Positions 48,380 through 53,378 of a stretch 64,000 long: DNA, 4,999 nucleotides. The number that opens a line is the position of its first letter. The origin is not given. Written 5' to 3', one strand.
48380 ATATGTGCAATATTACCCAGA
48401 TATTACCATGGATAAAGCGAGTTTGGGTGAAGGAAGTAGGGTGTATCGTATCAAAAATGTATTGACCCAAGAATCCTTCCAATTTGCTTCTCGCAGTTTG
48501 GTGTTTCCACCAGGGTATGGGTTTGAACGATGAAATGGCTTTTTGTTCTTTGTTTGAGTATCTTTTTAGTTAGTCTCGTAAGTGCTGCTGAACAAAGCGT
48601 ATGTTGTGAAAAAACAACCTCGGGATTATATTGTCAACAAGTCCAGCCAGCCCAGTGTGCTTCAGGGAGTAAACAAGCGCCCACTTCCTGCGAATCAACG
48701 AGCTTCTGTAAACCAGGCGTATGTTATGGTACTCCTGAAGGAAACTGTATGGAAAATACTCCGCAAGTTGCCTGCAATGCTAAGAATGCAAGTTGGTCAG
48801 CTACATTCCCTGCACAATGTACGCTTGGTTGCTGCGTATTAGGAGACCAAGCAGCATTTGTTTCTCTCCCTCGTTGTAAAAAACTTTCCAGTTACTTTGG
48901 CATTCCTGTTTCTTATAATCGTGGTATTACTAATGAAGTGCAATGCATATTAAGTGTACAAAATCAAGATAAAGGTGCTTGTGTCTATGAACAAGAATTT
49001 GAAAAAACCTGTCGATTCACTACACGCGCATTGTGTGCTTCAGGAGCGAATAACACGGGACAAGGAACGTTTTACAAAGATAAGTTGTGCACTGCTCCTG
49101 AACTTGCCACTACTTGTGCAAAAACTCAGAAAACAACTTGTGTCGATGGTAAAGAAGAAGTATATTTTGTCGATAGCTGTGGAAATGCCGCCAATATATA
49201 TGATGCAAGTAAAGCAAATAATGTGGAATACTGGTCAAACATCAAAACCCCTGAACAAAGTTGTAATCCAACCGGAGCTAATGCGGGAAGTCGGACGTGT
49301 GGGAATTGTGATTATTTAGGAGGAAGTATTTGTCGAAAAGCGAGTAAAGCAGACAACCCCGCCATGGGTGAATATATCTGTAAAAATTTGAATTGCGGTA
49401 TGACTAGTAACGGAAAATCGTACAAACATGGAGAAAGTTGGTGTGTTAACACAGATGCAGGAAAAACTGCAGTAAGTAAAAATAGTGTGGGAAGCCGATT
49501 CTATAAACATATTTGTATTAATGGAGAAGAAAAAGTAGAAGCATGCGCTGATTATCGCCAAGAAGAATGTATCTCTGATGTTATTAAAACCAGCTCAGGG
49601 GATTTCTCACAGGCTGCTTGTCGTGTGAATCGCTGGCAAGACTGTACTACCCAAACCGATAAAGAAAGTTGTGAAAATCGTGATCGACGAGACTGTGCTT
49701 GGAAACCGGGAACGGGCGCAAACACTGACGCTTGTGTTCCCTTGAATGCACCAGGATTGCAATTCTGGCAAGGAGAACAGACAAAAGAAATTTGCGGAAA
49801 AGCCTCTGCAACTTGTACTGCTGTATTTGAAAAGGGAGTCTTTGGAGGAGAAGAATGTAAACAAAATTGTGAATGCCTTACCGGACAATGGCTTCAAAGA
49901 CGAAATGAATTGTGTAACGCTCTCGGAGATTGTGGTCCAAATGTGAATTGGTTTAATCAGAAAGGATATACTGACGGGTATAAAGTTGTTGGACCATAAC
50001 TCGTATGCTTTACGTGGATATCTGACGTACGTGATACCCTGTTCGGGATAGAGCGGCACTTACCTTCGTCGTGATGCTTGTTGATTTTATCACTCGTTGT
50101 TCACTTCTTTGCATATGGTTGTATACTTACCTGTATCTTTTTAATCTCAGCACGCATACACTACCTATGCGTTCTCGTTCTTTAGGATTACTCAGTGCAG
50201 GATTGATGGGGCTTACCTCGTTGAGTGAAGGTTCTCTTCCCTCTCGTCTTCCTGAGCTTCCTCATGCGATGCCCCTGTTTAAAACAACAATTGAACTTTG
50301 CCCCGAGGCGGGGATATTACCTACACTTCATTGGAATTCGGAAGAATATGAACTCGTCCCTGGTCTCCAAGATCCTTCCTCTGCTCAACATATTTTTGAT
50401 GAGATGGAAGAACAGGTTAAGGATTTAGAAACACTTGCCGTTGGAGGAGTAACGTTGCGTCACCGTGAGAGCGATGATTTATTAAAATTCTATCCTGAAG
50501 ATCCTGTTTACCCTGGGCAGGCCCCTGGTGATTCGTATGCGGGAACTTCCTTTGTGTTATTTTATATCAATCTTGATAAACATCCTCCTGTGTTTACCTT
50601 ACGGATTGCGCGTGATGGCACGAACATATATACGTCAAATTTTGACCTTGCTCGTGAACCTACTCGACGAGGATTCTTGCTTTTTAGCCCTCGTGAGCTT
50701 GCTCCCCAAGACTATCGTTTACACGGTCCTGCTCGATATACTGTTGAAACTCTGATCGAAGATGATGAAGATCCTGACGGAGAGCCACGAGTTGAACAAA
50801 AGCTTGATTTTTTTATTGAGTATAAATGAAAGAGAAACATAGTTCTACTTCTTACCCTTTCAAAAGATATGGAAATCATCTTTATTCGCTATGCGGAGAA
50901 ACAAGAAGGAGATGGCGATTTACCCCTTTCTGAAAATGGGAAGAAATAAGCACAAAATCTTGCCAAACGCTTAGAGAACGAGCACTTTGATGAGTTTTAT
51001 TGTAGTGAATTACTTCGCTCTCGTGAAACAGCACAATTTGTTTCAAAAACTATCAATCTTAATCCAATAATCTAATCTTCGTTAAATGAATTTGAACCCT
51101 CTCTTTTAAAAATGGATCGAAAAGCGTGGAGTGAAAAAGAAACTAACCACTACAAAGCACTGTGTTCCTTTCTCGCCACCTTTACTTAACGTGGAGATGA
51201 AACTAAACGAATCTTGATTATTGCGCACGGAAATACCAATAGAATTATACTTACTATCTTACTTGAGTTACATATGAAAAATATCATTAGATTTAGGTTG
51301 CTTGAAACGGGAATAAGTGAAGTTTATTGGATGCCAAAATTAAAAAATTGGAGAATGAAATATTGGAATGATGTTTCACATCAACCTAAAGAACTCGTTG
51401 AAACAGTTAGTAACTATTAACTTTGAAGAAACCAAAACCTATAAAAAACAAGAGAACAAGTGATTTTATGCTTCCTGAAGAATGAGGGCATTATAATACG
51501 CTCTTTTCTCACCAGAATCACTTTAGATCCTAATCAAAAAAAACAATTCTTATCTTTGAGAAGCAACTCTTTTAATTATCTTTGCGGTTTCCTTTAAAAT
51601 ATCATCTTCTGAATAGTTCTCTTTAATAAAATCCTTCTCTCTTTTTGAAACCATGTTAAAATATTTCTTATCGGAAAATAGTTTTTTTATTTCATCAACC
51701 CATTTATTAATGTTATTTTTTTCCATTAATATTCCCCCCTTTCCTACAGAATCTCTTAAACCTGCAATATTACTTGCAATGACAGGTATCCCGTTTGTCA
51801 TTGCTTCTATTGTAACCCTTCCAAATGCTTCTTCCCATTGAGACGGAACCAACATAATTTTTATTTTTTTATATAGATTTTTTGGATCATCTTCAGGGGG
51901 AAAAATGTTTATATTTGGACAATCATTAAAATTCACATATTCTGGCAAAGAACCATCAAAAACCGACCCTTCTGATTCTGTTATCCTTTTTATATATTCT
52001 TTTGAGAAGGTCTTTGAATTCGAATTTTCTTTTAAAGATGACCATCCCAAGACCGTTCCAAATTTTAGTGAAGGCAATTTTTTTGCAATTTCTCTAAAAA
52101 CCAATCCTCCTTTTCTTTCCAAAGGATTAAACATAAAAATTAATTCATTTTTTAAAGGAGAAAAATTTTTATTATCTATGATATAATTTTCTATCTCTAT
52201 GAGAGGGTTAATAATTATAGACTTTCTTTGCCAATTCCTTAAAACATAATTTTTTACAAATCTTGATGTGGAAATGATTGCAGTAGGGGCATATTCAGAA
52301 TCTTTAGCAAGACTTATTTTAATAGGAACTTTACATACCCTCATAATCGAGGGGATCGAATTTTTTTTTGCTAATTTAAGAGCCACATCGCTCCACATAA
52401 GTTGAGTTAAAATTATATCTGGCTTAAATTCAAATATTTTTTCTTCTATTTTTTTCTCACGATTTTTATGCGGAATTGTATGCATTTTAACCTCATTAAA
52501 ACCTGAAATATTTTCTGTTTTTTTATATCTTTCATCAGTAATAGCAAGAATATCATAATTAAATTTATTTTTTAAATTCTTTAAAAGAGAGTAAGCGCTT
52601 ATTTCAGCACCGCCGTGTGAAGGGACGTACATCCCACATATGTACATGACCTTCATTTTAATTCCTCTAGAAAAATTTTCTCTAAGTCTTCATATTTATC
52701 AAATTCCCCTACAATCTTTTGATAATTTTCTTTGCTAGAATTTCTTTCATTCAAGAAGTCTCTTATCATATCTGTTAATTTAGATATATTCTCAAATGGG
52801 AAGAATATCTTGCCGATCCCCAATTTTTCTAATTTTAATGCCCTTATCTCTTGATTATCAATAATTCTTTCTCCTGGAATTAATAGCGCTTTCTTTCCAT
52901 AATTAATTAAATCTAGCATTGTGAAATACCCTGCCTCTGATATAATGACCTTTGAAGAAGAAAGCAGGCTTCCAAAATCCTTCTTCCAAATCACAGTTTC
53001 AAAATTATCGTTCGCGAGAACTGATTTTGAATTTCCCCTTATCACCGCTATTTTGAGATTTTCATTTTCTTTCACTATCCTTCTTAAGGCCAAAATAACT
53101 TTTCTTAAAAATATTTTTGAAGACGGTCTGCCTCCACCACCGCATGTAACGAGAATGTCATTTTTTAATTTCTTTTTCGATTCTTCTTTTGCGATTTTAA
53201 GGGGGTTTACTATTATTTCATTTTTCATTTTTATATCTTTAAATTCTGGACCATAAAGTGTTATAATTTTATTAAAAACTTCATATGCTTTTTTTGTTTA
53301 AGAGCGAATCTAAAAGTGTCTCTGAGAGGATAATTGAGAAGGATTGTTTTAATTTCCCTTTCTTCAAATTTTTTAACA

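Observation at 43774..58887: Fusion/fission: the 1316-aa protein equals the 489-aa secreted Cys-rich protein plus the 740-aa membrane/Ig-like protein encoded 6.7 kb further on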

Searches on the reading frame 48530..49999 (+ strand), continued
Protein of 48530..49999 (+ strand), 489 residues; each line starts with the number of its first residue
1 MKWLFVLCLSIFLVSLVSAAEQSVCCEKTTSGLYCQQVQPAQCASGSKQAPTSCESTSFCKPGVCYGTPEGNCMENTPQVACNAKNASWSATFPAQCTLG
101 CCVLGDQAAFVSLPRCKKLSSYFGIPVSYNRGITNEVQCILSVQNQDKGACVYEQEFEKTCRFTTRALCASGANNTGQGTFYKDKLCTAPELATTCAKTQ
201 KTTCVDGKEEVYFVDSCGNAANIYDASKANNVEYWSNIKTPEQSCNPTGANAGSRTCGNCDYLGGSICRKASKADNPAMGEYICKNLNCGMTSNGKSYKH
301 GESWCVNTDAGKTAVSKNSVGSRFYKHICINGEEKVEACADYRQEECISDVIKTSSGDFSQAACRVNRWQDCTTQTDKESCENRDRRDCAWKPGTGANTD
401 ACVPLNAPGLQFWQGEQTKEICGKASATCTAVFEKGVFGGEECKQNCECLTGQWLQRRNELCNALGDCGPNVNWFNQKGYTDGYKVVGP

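Call 89: find_encoding_contigs(protein=P0387, flank=10000, max_places=1)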
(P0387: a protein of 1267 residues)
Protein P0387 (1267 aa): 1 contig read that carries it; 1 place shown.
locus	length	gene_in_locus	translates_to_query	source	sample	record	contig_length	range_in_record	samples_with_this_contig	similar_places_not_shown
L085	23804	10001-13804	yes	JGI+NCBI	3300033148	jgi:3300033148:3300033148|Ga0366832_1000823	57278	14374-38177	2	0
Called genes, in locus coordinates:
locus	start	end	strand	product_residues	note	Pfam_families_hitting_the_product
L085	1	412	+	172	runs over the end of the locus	PF02778:tRNA_int_endo_N, PF01974:tRNA_int_endo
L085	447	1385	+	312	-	-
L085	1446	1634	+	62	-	PF00808:CBFD_NFYB_HMF (weak)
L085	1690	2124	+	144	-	-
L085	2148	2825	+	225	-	PF00932:LTD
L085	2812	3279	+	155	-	PF27325:MJ0538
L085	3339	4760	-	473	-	-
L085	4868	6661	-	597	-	-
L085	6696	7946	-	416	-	-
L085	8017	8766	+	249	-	PF00705:PCNA_N, PF02747:PCNA_C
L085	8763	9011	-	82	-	-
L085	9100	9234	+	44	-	-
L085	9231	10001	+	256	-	-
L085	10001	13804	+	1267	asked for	-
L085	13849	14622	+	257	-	-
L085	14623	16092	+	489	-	-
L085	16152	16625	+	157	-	-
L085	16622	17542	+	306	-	-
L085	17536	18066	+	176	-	-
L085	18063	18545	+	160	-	-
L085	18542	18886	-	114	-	PF25212:HVO_A0114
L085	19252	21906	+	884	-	PF05124:S_layer_C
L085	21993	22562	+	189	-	-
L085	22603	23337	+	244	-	-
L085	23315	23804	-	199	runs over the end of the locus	PF09335:VTT_dom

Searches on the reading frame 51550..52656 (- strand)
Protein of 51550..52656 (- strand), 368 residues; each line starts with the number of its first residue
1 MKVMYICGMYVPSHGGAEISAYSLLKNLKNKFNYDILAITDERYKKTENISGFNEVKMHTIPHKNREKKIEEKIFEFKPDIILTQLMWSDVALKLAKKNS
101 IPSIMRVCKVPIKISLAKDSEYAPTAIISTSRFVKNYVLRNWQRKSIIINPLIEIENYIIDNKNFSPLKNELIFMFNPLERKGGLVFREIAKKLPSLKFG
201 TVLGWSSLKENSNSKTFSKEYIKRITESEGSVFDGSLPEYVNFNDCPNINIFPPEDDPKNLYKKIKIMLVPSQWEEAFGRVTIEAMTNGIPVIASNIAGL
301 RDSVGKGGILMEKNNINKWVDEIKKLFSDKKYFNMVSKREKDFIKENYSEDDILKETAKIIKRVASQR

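Call 12: search_protein_families(library=pfam, proteins=[window:51550-52656:-], max_evalue=0.01)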
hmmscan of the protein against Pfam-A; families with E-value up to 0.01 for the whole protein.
window:51550-52656:- (368 aa): 4 families
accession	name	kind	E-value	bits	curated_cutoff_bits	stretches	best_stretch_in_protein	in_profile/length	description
PF00534.26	Glycos_transf_1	-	1.5e-18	67.3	26.4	1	254-339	82-168/172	Glycosyl transferases group 1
PF13692.12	Glyco_trans_1_4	-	2e-14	54.5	27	1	248-329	60-142/142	Glycosyl transferases group 1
PF20706.3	GT4-conflict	-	5.7e-05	22.7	26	1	259-306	276-322/385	Family 4 Glycosyltransferase in conflict systems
PF13439.12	Glyco_transf_4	-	0.0083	16.6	28.5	0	15-105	2-101/170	Glycosyltransferase Family 4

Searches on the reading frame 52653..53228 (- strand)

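Call 12: search_protein_families(library=pfam, proteins=[window:52653-53228:-], max_evalue=0.01)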
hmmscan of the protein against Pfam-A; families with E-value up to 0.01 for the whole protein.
window:52653-53228:- (191 aa): 1 family
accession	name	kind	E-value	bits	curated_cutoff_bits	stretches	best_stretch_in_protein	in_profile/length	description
PF04101.22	Glyco_tran_28_C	-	4.5e-09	37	22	1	37-171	11-153/166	Glycosyltransferase family 28 C-terminal domain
